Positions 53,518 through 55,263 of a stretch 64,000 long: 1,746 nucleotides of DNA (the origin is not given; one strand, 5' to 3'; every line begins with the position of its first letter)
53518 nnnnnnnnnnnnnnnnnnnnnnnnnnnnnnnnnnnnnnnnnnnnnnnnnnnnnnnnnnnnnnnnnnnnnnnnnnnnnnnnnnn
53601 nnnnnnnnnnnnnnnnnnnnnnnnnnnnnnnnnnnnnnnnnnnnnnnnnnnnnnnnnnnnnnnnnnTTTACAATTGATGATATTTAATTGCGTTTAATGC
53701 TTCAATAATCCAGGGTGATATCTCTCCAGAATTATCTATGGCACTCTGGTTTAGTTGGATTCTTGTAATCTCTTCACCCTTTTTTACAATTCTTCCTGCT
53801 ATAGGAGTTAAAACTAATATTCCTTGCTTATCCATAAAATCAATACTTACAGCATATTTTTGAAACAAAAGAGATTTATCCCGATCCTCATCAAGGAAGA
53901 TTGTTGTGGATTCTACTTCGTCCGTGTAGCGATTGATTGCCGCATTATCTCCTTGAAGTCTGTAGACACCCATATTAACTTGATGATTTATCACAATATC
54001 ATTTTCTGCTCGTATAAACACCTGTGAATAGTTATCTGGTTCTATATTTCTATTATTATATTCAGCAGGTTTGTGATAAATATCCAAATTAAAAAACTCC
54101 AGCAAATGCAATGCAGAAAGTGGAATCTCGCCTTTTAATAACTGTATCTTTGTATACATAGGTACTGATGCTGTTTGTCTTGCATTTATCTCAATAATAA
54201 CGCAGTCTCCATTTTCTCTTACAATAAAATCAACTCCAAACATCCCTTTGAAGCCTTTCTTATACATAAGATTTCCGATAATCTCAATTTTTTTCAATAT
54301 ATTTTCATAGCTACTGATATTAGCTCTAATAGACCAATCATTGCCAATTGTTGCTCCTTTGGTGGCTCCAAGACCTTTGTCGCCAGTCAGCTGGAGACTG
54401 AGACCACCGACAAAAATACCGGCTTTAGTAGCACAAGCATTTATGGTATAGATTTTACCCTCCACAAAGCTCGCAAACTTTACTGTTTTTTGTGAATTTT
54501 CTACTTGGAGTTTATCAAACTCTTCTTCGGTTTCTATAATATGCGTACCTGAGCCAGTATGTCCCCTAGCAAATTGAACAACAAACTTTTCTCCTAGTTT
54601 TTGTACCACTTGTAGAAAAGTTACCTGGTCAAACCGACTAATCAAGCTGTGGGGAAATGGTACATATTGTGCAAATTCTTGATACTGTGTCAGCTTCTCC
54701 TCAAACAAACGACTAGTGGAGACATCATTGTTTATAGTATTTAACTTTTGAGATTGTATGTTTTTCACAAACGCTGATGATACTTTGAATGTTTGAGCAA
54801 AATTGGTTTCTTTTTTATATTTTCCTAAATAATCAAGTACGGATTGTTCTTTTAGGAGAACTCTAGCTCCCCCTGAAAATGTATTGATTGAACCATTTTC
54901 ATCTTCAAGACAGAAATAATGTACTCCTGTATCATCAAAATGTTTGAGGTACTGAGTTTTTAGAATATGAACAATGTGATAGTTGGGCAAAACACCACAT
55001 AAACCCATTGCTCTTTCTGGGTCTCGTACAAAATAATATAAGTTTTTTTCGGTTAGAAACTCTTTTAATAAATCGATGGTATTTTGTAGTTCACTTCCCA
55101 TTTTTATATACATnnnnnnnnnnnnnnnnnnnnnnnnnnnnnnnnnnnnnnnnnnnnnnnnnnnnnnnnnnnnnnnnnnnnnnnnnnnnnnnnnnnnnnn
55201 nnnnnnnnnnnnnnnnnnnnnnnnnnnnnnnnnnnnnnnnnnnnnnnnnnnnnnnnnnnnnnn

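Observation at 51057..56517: Six-gene translationally coupled operon: ThrC-like PLP enzyme, TM-anchored SAM MTase, large ATP-grasp ligase, NlpC/P60-like, Mpl, small basic protein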

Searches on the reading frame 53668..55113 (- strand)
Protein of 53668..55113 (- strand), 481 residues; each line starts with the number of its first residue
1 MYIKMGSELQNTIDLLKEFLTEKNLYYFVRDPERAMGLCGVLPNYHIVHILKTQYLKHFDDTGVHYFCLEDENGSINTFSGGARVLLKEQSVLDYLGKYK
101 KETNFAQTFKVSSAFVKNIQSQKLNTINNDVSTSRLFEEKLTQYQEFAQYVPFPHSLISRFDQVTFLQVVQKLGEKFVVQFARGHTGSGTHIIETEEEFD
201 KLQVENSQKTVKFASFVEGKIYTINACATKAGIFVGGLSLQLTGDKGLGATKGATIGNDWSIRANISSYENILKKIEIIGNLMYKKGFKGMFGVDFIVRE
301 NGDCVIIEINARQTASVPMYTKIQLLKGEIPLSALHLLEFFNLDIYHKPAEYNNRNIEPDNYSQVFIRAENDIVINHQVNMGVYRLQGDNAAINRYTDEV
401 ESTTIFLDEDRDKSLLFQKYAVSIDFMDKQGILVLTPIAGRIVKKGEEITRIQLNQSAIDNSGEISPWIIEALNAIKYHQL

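Call 3: search_protein_families(library=pfam, proteins=[window:53668-55113:-], max_evalue=0.01)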
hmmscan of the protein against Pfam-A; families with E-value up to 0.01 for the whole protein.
window:53668-55113:- (481 aa): 4 families
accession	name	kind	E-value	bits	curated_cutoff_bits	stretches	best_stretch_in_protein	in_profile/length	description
PF02655.19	ATP-grasp_3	-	6.9e-10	39.7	23.2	1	138-316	2-160/160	ATP-grasp domain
PF14397.11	ATPgrasp_ST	-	1.9e-06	27.8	31.4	0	290-317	233-260/278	Sugar-transfer associated ATP-grasp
PF14398.11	ATPgrasp_YheCD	-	0.0044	16.8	26.8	0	289-316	203-230/255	YheC/D like ATP-grasp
PF02786.22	CPSase_L_D2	-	0.0049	16.8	19.8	0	287-322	153-189/211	Carbamoyl-phosphate synthase L chain, ATP binding domain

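Call 4: search_protein_families(library=ncbifam, proteins=[window:53668-55113:-], max_evalue=0.01)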
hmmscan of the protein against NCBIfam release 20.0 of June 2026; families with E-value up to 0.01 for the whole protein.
window:53668-55113:- (481 aa): 5 families
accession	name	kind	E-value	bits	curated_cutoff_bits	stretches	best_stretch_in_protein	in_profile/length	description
NF005096.0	PRK06524.1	equivalog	2.6e-27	95.1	684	1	148-391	155-406/493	biotin carboxylase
TIGR01369.1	CPSaseII_lrg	equivalog_domain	0.00015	19.5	1027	1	171-324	701-852/1052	carbamoyl-phosphate synthase (glutamine-hydrolyzing) large subunit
NF005315.0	PRK06849.1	equivalog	0.00031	19.9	406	1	279-321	242-284/389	hypothetical protein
TIGR00768.1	rimK_fam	subfamily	0.00041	19.8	143.4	0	116-203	65-151/276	RimK family alpha-L-glutamate ligase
NF047900.1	AspMetLigLdmS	equivalog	0.00046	19.1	475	1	222-322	216-307/383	L-aspartate--L-methionine ligase LdmS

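Call 7: find_homologous_proteins(query=window:53668-55113:-, max_evalue=0.001)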
Query window:53668-55113:- (481 aa): 149 proteins with E <= 0.001 among 7901 candidates; the best 120 are listed.
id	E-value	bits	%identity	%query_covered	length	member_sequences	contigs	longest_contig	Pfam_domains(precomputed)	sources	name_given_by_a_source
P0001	0.0e+0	1078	100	100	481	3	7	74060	PF14397.12,PF02655.20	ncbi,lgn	-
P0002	4.1e-242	822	73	99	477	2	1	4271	PF14397.12,PF02655.20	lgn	-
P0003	2.0e-231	787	71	99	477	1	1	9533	PF14397.12,PF02655.20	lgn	-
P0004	2.4e-222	757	67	99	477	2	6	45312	PF14397.12,PF02655.20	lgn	-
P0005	1.3e-221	754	69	99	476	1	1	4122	PF14397.12,PF02655.20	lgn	-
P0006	2.6e-205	701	63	99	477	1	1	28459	PF14397.12,PF02655.20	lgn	-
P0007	2.7e-192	658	60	99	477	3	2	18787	PF14397.12,PF02655.20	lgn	-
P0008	1.1e-177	610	56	99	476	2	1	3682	PF02655.20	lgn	-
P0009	1.0e-174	600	56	99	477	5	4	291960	PF02655.20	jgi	jgi:hypothetical protein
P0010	4.2e-174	598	56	99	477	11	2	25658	PF02655.20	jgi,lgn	-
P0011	2.0e-173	596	56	99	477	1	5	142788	PF02655.20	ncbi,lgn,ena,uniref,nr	ncbi:ATP-grasp domain-containing protein [Candidatus Dojkabacteria bacterium]|uniref:ATP-grasp domai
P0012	1.2e-172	593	54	99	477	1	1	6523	PF14397.12,PF02655.20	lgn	-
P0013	2.3e-172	592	55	99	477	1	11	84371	PF14397.12,PF02655.20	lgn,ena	-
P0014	4.4e-171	588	55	99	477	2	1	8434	PF14397.12,PF02655.20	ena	-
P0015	9.2e-171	587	54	99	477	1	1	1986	PF02655.20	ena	-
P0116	1.5e-26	111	27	81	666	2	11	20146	PF02655.20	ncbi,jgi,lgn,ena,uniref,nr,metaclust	ncbi:MAG: ATP-grasp domain-containing protein [Candidatus Magasanikbacteria bacterium]|uniref:ATP-gr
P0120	4.0e-24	103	27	69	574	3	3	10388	PF02655.20,PF00293.35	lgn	-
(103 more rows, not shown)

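Call 9: find_related_loci(query=A1, collection=genome_contigs, flank=10000)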
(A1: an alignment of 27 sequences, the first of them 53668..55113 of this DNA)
Query A1 (481 aa) in genome_contigs; peptide patterns used: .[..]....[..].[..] (x = any residue, [..] = any of these).
432 stretches matched a pattern; 407 encode a relative of the query (tblastn E <= 1e-3); the best 80 are kept; 80 distinct loci.
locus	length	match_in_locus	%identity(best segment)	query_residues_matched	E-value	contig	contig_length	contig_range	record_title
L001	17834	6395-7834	55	2-481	0e+0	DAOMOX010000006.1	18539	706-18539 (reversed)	MAG TPA_asm: Candidatus Dojkabacteria bacterium isolate AMR_MDS_5875 NODE_1326_length_18539_cov_27.789981, whole genome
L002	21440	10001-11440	56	2-481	0e+0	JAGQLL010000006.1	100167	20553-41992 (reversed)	MAG: Candidatus Dojkabacteria bacterium isolate HKST-UBA15 2011-04-20_1_(paired)_contig_78689, whole genome shotgun sequ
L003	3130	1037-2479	51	1-481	1e-180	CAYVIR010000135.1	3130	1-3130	MAG TPA_asm: uncultured Candidatus Saccharibacteria bacterium isolate SRP286056_co2_143 genome assembly, contig: NODE_57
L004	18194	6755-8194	55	2-481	0e+0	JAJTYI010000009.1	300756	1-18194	MAG: bacterium isolate DTUPAT2 9-Genome5, whole genome shotgun sequence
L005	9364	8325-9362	64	1-347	4e-153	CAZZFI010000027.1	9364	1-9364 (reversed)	MAG TPA_asm: uncultured Candidatus Saccharibacteria bacterium isolate SRP193661_co1_149 genome assembly, contig: NODE_73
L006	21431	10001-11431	43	8-481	9e-125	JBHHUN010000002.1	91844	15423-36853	MAG: Candidatus Dojkabacteria bacterium isolate S.5.sp3_bin.15 NODE_9_length_91844_cov_7.260031, whole genome shotgun se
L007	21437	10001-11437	42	3-480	2e-123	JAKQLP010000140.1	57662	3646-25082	MAG: bacterium isolate USDV_maxbin.197 k141_240476, whole genome shotgun sequence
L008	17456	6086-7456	43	26-480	3e-116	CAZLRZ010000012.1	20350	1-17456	MAG TPA_asm: uncultured Candidatus Saccharibacteria bacterium isolate SRP192927_co4_1070 genome assembly, contig: NODE_5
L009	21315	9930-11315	40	14-473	9e-108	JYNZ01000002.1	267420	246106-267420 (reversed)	MAG: candidate division WS6 bacterium OLB20 TR69_WS6001CONTIG000002, whole genome shotgun sequence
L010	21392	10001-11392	41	20-476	2e-104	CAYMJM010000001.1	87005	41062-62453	MAG TPA_asm: uncultured Candidatus Saccharibacteria bacterium isolate binchicken_co173_429 genome assembly, contig: NODE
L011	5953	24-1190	44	95-481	1e-102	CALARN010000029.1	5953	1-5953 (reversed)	MAG TPA_asm: uncultured bacterium isolate SRR3330211_bin.134_CONCOCT_v1.1_MAG genome assembly, contig: ERZ724082.11472,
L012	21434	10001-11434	40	5-480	3e-116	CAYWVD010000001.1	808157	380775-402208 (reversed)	MAG TPA_asm: uncultured Candidatus Saccharibacteria bacterium isolate SRP278314_co2_217 genome assembly, contig: NODE_1_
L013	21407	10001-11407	38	9-477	1e-98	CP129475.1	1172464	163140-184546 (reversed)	MAG: Candidatus Dojkabacteria bacterium isolate cMAG.21 chromosome, complete genome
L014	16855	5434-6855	37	9-479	4e-96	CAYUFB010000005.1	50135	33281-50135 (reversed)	MAG TPA_asm: uncultured Candidatus Saccharibacteria bacterium isolate SRP167436_co1_363 genome assembly, contig: NODE_83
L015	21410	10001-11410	36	10-476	2e-91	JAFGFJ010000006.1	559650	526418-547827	MAG: Candidatus Dojkabacteria bacterium isolate Zod_Metabat.1309 k87_7064062, whole genome shotgun sequence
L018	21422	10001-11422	36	3-477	2e-87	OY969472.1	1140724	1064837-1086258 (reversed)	MAG: uncultured bacterium isolate MFD02416.bin.c.3 genome assembly, chromosome: 1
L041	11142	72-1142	36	102-460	2e-60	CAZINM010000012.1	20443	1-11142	MAG TPA_asm: uncultured Candidatus Saccharibacteria bacterium isolate SRP239243_co2_309 genome assembly, contig: NODE_41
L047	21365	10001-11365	33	4-481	2e-67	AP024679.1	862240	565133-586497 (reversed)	MAG: Candidatus Dojkabacteria bacterium KatS3mg085 DNA, complete genome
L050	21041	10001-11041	32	12-342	5e-48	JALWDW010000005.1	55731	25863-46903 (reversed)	MAG: Candidatus Dojkabacteria bacterium isolate T11_metabat1_scaf2bin.002 T11_NODE_129_length_55731_cov_1.704805, whole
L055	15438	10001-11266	29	25-464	9e-39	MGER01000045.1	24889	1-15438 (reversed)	MAG: Candidatus Uhrbacteria bacterium RIFCSPLOWO2_02_FULL_49_11 rifcsplowo2_02_scaffold_3156, whole genome shotgun seque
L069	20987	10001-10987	30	16-348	1e-33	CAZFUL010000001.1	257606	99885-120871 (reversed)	MAG TPA_asm: uncultured Gammaproteobacteria bacterium isolate SRP286056_co2_597 genome assembly, contig: NODE_28_length_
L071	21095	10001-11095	29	11-394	3e-33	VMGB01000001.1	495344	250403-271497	MAG: Parcubacteria group bacterium Gr01-1014_13 G01um101413_scaffold_2, whole genome shotgun sequence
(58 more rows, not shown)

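Call 12: find_encoding_contigs(protein=P0116, flank=10000, max_places=3)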
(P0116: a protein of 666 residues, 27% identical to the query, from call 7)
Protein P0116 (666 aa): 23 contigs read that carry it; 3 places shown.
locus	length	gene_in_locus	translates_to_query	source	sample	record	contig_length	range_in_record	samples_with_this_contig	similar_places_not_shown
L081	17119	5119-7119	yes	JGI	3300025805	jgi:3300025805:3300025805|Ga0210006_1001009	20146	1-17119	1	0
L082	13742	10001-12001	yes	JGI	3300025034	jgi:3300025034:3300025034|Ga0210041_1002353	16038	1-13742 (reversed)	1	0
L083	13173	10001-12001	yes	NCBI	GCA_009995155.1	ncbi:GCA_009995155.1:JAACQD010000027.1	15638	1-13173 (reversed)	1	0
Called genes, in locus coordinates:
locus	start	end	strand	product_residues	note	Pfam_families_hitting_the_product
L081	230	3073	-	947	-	PF07517:SecA_DEAD, PF01043:SecA_PP_bind, PF21090:P-loop_SecA, PF07516:SecA_SW, PF02810:SEC-C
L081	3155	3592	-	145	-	-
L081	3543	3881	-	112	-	PF02482:Ribosomal_S30AE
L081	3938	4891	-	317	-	PF01565:FAD_binding_4, PF02873:MurB_C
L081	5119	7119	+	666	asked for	PF02655:ATP-grasp_3 (faint)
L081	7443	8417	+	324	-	PF00953:Glycos_transf_4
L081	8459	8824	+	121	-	PF05635:23S_rRNA_IVP, PF22296:bAvd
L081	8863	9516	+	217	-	PF04377:ATE_C (weak)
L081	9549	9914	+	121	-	PF05635:23S_rRNA_IVP, PF22296:bAvd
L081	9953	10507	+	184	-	PF00293:NUDIX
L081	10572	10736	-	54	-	PF21344:Zn_ribbon_LysW (weak)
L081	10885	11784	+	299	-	PF00291:PALP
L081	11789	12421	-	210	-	-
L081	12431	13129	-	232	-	PF01209:Ubie_methyltran, PF13489:Methyltransf_23, PF02353:CMAS (weak), PF05175:MTS (weak), PF13847:Methyltransf_31, PF08241:Methyltransf_11, PF08242:Methyltransf_12, PF13649:Methyltransf_25, +2 more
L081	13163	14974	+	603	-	PF04055:Radical_SAM, PF16199:Radical_SAM_C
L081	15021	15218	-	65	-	-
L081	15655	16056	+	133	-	PF00293:NUDIX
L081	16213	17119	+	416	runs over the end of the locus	PF00464:SHMT, PF00155:Aminotran_1_2, PF01212:Beta_elim_lyase (weak)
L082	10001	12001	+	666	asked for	PF02655:ATP-grasp_3 (faint)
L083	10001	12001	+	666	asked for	PF02655:ATP-grasp_3 (faint)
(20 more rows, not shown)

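Call 13: search_solved_structures(query=A1, max_evalue=1, show_alignments=1)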
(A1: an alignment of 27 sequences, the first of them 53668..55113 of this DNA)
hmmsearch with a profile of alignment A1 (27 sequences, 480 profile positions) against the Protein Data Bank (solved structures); distinct sequences matched with E-value up to 1: 21.
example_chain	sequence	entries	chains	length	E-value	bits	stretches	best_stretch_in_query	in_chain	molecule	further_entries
8yi6_A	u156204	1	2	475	1.5e-05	27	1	256-312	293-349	L-propargylglycine--L-glutamate ligase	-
7r8p_A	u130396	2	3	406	0.00039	22.3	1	221-318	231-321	ATP-grasp domain-containing protein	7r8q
3df7_A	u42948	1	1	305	0.022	16.6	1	261-315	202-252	Putative ATP-grasp superfamily protein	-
5zct_A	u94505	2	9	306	0.041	15.6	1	110-210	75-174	Ribosomal protein S6--L-glutamate ligase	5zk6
4iwx_A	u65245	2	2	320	0.045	15.5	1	110-210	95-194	Ribosomal protein S6 modification protein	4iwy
4mv1_A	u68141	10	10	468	0.063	15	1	108-202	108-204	Biotin carboxylase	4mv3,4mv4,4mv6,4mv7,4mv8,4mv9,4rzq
8ynd_A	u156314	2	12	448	0.075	14.8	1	278-313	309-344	ATP-grasp peptide ligase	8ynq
2qb5_A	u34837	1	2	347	0.19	13.4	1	286-310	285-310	Inositol-tetrakisphosphate 1-kinase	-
2q7d_A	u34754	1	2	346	0.19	13.4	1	286-310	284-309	Inositol-tetrakisphosphate 1-kinase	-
1a9x_A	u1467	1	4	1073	0.21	13.3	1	263-321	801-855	CARBAMOYL PHOSPHATE SYNTHETASE (LARGE CHAIN)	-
5dot_A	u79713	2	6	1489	0.22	13.2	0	261-321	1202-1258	Carbamoyl-phosphate synthase [ammonia], mitochondrial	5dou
1ce8_A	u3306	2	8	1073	0.22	13.2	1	263-321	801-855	PROTEIN (CARBAMOYL-PHOSPHATE SYNTHASE) | carbamoyl phosphate synthetase large chain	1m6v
1bxr_A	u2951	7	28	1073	0.22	13.2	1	263-321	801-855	CARBAMOYL-PHOSPHATE SYNTHASE | CARBAMOYL PHOSPHATE SYNTHETASE: LARGE SUBUNIT | CARBAMOYL PHOSPHATE SYNTHETASE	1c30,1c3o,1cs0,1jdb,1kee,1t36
6uel_A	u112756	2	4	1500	0.22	13.2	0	261-321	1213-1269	Carbamoyl-phosphate synthase [ammonia], mitochondrial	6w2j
13lz_A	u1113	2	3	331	0.23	13.2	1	285-310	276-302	Inositol-tetrakisphosphate 1-kinase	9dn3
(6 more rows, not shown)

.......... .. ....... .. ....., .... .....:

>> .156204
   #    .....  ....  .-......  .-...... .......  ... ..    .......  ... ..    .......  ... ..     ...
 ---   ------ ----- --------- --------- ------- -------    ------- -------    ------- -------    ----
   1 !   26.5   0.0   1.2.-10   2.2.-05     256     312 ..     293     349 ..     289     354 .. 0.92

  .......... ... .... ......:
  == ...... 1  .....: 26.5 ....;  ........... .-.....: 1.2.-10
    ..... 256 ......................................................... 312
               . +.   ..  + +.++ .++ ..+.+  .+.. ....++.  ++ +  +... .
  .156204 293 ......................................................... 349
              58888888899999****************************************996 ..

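Call 26: predict_structure(alignment_id=A1)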
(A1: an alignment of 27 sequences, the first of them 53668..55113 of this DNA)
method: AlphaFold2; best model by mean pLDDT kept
length: 481 residues; sequences in the alignment: 27
mean_pLDDT: 92.4   pTM: 0.91
mean pLDDT of the five models: 92.4, 92.2, 91.4, 91.3, 87.4
residues with pLDDT >= 90: 397; 70-90: 73; 50-70: 8; < 50: 3
segments of 3 or more residues with pLDDT < 50: none
pLDDT, mean of each block of 10 residues (from residue 1): 69 96 96 92 96 95 95 91 92 97 94 94 95 90 93 95 96 96 73 95 92 95 97 97 86 90 91 97 97 96 94 91 95 97 95 94 95 95 88 77 87 92 89 96 94 95 91 96 94
secondary structure, 60 per line:
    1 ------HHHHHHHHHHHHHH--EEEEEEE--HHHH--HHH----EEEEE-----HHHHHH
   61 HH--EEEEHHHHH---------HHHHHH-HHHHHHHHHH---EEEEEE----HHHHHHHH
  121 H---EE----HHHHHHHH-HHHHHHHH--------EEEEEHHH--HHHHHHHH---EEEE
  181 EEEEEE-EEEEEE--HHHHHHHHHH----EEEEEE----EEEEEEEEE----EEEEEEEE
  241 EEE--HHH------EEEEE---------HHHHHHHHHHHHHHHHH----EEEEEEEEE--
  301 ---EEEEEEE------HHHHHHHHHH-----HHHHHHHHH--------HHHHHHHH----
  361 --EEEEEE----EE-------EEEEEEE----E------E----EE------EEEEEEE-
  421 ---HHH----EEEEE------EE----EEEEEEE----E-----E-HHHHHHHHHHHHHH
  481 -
elements in order: H7-20 E23-29 H32-35 E45-49 H55-62 E65-68 H69-73 H83-88 H90-99 E103-108 H113-121 H131-138 H140-147 E156-160 H166-173 E177-186 E188-193 H196-205 E210-215 E220-228 E233-243 E255-259 H269-285 E290-298 E304-310 H317-326 H332-340 H349-356 E363-368 E382-388 E413-419 E431-435 E448-454 H467-480
